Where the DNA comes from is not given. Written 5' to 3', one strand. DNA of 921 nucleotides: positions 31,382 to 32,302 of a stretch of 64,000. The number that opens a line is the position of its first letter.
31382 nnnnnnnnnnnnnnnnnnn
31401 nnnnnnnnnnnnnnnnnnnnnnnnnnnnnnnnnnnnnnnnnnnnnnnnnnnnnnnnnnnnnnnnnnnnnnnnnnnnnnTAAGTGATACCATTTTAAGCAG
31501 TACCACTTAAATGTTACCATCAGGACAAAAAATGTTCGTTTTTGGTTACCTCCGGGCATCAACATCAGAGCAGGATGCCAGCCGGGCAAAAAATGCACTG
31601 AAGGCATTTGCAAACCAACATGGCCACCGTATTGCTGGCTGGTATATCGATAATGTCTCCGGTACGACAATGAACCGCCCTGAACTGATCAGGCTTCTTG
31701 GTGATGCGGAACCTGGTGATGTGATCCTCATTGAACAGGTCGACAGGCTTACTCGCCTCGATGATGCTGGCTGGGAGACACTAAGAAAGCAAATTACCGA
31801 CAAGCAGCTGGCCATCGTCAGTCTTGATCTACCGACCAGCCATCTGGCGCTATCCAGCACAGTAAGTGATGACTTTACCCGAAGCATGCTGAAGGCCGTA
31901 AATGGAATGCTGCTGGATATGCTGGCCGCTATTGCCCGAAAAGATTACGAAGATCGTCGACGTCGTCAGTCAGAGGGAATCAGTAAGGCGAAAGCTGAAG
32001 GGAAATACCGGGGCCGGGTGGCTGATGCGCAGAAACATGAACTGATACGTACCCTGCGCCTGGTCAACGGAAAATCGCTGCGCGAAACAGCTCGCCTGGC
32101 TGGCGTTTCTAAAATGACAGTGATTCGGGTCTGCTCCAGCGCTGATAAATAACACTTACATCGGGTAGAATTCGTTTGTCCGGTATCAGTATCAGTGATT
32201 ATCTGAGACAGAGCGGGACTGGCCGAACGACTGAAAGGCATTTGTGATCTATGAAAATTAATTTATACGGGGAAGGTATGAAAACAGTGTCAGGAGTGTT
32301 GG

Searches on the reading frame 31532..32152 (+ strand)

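Call 79: search_protein_families(library=ncbifam, proteins=[window:31532-32152:+], max_evalue=0.01)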
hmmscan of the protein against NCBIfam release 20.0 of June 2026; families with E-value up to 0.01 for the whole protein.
window:31532-32152:+ (206 aa): 6 families
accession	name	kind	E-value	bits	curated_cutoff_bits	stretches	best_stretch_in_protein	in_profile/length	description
NF009949.0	PRK13413.1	equivalog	2.6e-13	50.1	272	1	3-75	2-75/203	master DNA invertase Mpi family serine-type recombinase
NF041201.1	recomb_XisF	equivalog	1.1e-08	34.4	375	1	4-146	2-140/465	fdxN element excision recombinase XisF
NF033518.0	transpos_IS607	equivalog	1.6e-07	31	110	1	4-96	57-150/187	IS607 family transposase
NF047343.1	SCCmet_CcrB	equivalog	1.4e-06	27.3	900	1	5-77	11-91/542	cassette chromosome recombinase CcrB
NF049883.1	resolv_YneB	equivalog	0.00074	19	175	1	7-97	6-100/211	YneB family resolvase-like protein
NF047344.1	SCCmet_CcrA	equivalog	0.0026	16.9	700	1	4-57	5-59/442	cassette chromosome recombinase CcrA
